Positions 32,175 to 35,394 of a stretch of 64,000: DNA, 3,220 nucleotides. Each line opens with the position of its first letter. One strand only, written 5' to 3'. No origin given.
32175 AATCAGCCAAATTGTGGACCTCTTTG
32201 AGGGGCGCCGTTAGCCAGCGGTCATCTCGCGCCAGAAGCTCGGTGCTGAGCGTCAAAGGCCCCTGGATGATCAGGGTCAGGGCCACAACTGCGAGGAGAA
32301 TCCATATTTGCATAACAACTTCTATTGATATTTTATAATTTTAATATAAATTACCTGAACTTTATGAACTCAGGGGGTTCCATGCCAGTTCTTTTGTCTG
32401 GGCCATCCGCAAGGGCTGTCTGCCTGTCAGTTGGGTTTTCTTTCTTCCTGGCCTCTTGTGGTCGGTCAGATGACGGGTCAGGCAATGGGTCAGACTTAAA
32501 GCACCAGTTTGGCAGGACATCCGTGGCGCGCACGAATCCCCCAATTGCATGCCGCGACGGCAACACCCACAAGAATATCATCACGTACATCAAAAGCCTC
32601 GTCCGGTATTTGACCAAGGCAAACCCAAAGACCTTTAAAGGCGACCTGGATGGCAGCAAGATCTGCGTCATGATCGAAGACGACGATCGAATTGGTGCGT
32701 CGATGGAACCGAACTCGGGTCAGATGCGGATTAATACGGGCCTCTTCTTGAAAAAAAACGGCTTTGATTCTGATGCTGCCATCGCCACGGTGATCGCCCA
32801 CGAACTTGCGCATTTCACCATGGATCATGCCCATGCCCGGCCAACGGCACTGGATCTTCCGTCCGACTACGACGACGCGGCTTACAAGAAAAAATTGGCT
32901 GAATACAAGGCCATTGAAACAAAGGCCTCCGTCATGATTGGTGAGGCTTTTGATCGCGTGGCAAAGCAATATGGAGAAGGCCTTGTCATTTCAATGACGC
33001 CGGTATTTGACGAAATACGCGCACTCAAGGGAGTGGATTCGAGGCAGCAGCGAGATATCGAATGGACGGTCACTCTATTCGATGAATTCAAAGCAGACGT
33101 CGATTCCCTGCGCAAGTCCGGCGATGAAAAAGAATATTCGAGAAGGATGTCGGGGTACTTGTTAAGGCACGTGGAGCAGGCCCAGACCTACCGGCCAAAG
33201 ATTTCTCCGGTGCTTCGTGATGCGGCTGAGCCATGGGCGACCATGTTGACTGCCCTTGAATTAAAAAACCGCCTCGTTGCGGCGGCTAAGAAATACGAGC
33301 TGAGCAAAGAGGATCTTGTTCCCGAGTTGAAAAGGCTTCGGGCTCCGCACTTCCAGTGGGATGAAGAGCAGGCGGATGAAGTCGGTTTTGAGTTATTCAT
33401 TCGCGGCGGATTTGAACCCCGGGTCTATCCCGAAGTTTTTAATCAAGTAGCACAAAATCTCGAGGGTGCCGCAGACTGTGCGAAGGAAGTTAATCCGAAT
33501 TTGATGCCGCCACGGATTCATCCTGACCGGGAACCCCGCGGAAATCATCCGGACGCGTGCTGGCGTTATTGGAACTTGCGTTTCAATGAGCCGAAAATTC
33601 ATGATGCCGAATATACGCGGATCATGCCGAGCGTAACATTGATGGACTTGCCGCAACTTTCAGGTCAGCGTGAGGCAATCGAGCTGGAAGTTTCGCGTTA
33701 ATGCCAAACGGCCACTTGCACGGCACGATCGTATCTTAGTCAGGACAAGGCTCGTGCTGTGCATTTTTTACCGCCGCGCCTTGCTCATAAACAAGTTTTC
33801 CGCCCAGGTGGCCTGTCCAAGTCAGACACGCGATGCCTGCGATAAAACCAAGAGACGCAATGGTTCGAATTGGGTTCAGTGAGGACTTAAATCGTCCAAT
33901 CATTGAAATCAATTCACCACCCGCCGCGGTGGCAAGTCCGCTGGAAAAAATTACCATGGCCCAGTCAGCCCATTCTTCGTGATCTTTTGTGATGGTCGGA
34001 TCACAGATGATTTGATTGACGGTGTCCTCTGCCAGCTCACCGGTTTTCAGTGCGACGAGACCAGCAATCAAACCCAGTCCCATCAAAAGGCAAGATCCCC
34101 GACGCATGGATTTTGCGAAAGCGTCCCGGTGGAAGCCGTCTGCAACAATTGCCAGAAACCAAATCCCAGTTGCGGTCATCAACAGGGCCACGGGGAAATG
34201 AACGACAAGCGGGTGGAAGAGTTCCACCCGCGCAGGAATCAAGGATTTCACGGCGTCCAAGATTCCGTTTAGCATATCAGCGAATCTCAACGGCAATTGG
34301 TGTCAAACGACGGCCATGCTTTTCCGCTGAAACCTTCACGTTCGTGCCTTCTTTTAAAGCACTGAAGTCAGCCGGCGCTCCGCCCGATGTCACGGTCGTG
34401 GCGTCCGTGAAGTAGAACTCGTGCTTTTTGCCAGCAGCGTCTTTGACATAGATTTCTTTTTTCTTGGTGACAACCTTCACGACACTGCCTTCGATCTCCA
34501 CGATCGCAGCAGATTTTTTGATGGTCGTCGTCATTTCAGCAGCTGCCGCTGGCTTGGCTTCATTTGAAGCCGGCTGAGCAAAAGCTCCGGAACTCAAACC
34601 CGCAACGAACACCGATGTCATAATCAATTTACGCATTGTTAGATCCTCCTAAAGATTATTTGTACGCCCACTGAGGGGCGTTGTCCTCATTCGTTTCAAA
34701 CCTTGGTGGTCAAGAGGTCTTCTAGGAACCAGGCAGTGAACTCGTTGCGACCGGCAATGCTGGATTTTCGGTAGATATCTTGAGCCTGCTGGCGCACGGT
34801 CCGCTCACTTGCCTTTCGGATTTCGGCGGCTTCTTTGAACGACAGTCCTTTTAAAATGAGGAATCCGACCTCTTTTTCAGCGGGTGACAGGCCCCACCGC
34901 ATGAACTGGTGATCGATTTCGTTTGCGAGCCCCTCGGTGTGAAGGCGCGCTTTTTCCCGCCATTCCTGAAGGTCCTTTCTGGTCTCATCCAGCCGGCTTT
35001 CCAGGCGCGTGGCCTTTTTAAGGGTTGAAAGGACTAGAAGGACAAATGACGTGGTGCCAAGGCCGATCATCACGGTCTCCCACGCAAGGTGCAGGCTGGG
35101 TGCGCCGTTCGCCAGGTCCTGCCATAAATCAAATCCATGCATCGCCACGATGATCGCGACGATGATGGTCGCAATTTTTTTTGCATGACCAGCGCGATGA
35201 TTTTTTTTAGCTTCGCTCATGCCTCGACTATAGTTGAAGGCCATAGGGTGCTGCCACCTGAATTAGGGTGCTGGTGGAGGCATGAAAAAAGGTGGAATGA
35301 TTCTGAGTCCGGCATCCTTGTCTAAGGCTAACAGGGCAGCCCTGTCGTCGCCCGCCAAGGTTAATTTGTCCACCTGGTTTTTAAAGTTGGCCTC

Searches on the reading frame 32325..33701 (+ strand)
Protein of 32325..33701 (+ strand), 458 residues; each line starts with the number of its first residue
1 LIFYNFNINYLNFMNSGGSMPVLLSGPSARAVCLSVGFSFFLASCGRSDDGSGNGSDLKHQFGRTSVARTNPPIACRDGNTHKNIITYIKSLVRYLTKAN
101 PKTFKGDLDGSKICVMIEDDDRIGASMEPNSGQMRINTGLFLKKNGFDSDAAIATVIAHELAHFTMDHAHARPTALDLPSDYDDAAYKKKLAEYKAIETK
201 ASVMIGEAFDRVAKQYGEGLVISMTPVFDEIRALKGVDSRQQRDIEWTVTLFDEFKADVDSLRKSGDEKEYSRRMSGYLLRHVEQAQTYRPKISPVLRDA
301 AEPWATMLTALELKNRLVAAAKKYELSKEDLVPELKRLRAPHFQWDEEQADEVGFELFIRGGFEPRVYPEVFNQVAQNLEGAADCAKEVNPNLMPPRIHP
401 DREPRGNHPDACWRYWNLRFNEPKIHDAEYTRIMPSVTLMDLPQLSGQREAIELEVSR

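Call 18: search_protein_families(library=pfam, proteins=[window:32325-33701:+], max_evalue=0.1)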
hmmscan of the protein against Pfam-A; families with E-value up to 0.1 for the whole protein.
window:32325-33701:+ (458 aa): 1 family
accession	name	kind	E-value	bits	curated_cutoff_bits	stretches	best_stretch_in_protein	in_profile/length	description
PF01435.24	Peptidase_M48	-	1.6e-06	28.5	20.3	1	115-170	28-82/186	Peptidase family M48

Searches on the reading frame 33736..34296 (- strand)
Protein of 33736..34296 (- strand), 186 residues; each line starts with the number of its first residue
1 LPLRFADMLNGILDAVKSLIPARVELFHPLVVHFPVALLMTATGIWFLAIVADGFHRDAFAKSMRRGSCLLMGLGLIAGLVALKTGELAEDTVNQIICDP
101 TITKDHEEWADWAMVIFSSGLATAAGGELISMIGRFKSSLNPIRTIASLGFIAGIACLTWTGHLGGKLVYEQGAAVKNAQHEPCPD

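Call 18: search_protein_families(library=pfam, proteins=[window:33736-34296:-], max_evalue=0.1)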
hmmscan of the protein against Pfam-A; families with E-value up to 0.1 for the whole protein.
window:33736-34296:- (186 aa): 1 family
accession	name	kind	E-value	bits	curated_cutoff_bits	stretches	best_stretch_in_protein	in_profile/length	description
PF09990.14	DUF2231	-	6.5e-10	39.7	26.4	1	27-177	4-138/139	Predicted membrane protein (DUF2231)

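Call 70: find_homologous_proteins(query=window:33736-34296:-, max_evalue=0.00001)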
Query window:33736-34296:- (186 aa): 34 proteins with E <= 0.00001 among 424 candidates.
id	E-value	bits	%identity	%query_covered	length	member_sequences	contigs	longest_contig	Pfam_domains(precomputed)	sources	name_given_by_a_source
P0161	8.5e-111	386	97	96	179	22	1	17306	PF09990.15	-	-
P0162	2.9e-102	358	89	96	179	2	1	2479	PF09990.15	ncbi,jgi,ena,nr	ncbi:MAG: hypothetical protein EBU49_05695 [Proteobacteria bacterium]|nr:hypothetical protein [Pseud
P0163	1.5e-99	349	86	96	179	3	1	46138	PF09990.15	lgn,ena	-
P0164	1.2e-63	232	56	96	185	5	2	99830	PF09990.15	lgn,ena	-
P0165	5.7e-62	227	62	90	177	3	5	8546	PF09990.15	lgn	-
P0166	3.2e-59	218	54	96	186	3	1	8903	PF09990.15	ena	-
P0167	4.8e-53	198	54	96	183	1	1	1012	PF09990.15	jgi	jgi:uncharacterized membrane protein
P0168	2.5e-48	182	48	96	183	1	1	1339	PF09990.15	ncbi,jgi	jgi:uncharacterized membrane protein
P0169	1.9e-47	179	49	96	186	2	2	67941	PF09990.15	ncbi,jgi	jgi:uncharacterized membrane protein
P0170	1.1e-39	154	45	92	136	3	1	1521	-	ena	-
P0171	6.7e-26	109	40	92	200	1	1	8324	PF09990.15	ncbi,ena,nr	ncbi:hypothetical protein EBR21_01700 [bacterium]|nr:hypothetical protein [bacterium]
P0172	2.0e-24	104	38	92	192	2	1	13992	PF09990.15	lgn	-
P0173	3.9e-24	103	39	92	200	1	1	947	PF09990.15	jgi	jgi:uncharacterized membrane protein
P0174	1.3e-23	102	38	88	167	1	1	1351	PF09990.15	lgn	-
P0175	1.8e-22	98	39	88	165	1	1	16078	PF09990.15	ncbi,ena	-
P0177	8.2e-16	76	38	84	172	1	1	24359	PF09990.15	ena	-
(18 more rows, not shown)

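Call 72: find_encoding_contigs(protein=P0172, flank=5000, max_places=1)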
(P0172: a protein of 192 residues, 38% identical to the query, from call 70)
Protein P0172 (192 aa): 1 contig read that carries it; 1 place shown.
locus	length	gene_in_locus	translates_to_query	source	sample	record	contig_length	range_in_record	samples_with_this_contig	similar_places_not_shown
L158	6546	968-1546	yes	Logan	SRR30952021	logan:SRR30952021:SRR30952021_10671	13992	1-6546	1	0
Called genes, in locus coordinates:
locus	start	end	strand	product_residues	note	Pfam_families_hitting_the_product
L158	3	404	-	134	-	?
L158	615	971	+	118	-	-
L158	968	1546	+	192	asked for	PF09990:DUF2231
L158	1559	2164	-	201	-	-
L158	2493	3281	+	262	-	PF03330:DPBB_1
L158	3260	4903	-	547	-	PF00270:DEAD, PF04851:ResIII (weak), PF00271:Helicase_C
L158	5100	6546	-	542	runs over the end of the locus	-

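Call 73: find_encoding_contigs(protein=P0175, flank=5000, max_places=1)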
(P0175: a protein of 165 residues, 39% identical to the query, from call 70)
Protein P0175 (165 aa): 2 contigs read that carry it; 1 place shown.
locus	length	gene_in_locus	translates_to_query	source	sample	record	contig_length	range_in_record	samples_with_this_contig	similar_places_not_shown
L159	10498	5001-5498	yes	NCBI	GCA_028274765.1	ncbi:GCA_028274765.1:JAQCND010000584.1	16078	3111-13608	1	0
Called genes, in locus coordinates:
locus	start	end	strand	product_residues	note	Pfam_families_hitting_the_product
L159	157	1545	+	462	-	PF00106:adh_short, PF08659:KR, PF13561:adh_short_C2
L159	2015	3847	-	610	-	-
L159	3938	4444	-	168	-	-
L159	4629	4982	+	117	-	-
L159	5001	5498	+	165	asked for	PF09990:DUF2231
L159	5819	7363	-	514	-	PF01039:Carboxyl_trans, PF03255:ACCA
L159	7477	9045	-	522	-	PF08323:Glyco_transf_5, PF13579:Glyco_trans_4_4, PF13439:Glyco_transf_4 (weak), PF00534:Glycos_transf_1, PF20706:GT4-conflict (weak), PF13692:Glyco_trans_1_4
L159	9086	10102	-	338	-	PF01087:GalP_UDP_transf, PF01230:HIT (faint), PF16268:DUF4921, PF02744:GalP_UDP_tr_C (weak)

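Call 74: find_encoding_contigs(protein=P0177, flank=5000, max_places=1)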
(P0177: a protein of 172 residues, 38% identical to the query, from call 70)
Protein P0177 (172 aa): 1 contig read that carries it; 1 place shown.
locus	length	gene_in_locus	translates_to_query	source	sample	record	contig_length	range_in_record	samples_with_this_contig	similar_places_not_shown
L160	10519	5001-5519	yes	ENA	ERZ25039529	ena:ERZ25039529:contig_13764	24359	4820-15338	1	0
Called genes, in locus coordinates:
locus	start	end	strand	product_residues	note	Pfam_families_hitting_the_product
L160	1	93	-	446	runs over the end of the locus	-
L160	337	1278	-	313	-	PF21508:MenC_N, PF13378:MR_MLE_C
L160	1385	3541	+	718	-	PF00270:DEAD, PF00271:Helicase_C, PF16124:RecQ_Zn_bind, PF09382:RQC, PF00570:HRDC, PF14493:HTH_40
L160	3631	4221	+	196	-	PF04972:BON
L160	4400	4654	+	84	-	PF09386:ParD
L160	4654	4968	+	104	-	PF05016:ParE_toxin (weak), PF15738:YafQ_toxin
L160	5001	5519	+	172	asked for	PF09990:DUF2231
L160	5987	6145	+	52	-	-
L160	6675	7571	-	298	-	PF00005:ABC_tran, PF13304:AAA_21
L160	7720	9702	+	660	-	PF01270:Glyco_hydro_8 (weak)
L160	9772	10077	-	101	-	-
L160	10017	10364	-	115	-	-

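Call 84: predict_structure(alignment_id=A9)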
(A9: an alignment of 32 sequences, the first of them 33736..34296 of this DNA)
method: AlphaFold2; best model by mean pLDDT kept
length: 186 residues; sequences in the alignment: 32
mean_pLDDT: 89.1   pTM: 0.78
mean pLDDT of the five models: 89.1, 88.9, 88.6, 86.1, 84.9
residues with pLDDT >= 90: 116; 70-90: 52; 50-70: 18; < 50: 0
segments of 3 or more residues with pLDDT < 50: none
pLDDT, mean of each block of 10 residues (from residue 1): 88 81 67 89 98 90 97 97 90 87 95 98 97 89 97 98 92 70 63
secondary structure, 60 per line:
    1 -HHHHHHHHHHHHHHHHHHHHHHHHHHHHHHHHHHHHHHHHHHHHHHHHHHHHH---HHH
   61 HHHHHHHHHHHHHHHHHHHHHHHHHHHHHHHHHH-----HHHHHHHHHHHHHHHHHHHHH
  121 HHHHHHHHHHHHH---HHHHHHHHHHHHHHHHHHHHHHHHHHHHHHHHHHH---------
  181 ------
elements in order: H2-54 H58-94 H100-133 H137-171

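Call 87: fold_search(model_id=the predicted structure, library=pdb)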
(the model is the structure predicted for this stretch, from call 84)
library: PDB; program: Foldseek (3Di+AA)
matches with E <= 10: 306; with E <= 0.001: 0
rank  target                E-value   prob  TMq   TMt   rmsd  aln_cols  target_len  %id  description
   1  8s2p_AAA              1.2e-01  0.94  0.38  0.37  28.1       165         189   12  Crystal structure of Borrelia burgdorferi paralogous family 12 outer surface protein BBH37 (space group p21) (released 2025-03-05)
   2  7qhm_F                2.2e-01  0.96  0.48  0.47  15.4       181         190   10  Cytochrome bcc-aa3 supercomplex (respiratory supercomplex III2/IV2) from Corynebacterium glutamicum (stigmatellin and  (released 2022-05-18)
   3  8qqk_C                2.5e-01  0.91  0.40  0.37   5.5       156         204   17  Cryo-EM structure of E. coli cytochrome bo3 quinol oxidase assembled in peptidiscs (released 2024-04-24)
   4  8s2p_BBB              3.2e-01  0.80  0.37  0.37  28.2       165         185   13  Crystal structure of Borrelia burgdorferi paralogous family 12 outer surface protein BBH37 (space group p21) (released 2025-03-05)
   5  4k0d_A                3.9e-01  0.99  0.56  0.70   5.2       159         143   11  Periplasmic sensor domain of sensor histidine kinase, Adeh_2942 (released 2013-06-12)
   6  4r32_A                4.1e-01  0.97  0.46  0.60   4.4       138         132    9  Crystal Structure Analysis of Pyk2 and Paxillin LD motifs (released 2014-09-17)
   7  4k0d_B                4.5e-01  0.44  0.27  0.32  10.9       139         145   13  Periplasmic sensor domain of sensor histidine kinase, Adeh_2942 (released 2013-06-12)
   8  7x8v_A                4.7e-01  0.95  0.50  0.50   6.2       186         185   10  Cooperative regulation of PBI1 and MAPKs controls WRKY45 transcription factor in rice immunity (released 2022-04-06)
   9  7e1v_G                4.7e-01  0.89  0.44  0.44   5.2       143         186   10  Cryo-EM structure of apo hybrid respiratory supercomplex consisting of Mycobacterium tuberculosis complexIII and Mycob (released 2021-10-13)
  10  9qef_J                5.0e-01  0.96  0.50  0.49   4.5       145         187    7  Respiratory supercomplex from Mycobacterium smegmatis with decylubiquinone (released 2026-01-21)
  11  8w6e_A                5.0e-01  0.85  0.47  0.52   5.9       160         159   14  De novo design of HBC599 binder (released 2024-11-27)
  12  7cub_C                6.1e-01  0.89  0.47  0.47   5.1       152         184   18  2.55-Angstrom Cryo-EM structure of Cytochrome bo3 from Escherichia coli in Native Membrane (released 2021-08-25)
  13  7q21_E                6.1e-01  0.75  0.43  0.42  15.7       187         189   11  III2-IV2 respiratory supercomplex from Corynebacterium glutamicum (released 2022-02-02)
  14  7w8i                  6.7e-01  0.84  0.42  0.53   5.5       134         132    9  Crystal structure of Zn bound human Focal Adhesion Targeting (FAT) domain of the Focal Adhesion Kinase (released 2022-12-21)
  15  7w9u_C                6.7e-01  0.82  0.44  0.56   5.5       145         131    8  Crystal Structure of Zn bound human Focal Adhesion Targeting (FAT) domain of the Focal Adhesion Kinase (released 2022-12-21)
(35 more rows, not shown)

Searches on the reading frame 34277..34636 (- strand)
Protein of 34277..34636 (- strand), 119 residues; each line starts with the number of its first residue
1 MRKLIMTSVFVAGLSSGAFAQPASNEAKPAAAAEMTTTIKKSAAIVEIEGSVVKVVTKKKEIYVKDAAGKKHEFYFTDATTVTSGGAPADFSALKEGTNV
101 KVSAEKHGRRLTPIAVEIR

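Call 18: search_protein_families(library=pfam, proteins=[window:34277-34636:-], max_evalue=0.1)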
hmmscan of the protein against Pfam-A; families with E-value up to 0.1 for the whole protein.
window:34277-34636:- (119 aa): 2 families
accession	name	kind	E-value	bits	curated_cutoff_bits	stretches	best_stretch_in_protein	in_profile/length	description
PF13670.12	PepSY_2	-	0.0043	17.5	24.3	1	6-80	3-76/83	Peptidase propeptide and YPEB domain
PF24735.1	DUF7686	-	0.043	14.1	24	1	60-77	5-22/73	Domain of unknown function (DUF7686)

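Call 88: search_solved_structures(query=window:34277-34636:-, max_evalue=10)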
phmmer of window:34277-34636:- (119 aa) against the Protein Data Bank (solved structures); distinct sequences matched with E-value up to 10: 3.
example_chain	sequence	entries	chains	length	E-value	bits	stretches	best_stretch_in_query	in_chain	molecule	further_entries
7nhn_U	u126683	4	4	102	0.37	14.6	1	44-110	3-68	50S ribosomal protein L21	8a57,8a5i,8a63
6ywe_W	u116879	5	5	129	0.44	14.3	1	4-66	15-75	Related to ribosomal protein YmL32 (Mitochondrial),Mitochondrial ribosomal protein subunit | Mitochondrial ribosomal protein subunit L32 | Related to ribosomal 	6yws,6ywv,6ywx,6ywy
8uu4_T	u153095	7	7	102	0.92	13.3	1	44-110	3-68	Large ribosomal subunit protein bL21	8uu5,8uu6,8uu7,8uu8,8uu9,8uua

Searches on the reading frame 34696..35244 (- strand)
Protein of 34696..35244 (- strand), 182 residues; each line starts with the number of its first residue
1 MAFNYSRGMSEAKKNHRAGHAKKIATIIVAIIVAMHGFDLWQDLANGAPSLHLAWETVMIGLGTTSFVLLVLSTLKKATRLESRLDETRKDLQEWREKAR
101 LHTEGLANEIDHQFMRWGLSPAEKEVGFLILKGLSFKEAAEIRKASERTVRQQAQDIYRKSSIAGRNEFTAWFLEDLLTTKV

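Call 18: search_protein_families(library=pfam, proteins=[window:34696-35244:-], max_evalue=0.1)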
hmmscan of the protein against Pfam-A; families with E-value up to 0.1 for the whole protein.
window:34696-35244:- (182 aa): 3 families
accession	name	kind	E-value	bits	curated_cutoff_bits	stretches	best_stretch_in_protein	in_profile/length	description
PF00196.25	GerE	-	0.0023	18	23.5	1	119-169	3-53/57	Bacterial regulatory proteins, luxR family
PF08281.18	Sigma70_r4_2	-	0.0075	16.3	25.7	1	131-155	24-48/54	Sigma-70, region 4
PF07638.17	Sigma70_ECF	-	0.03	14.7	21.1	1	113-154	132-172/185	ECF sigma factor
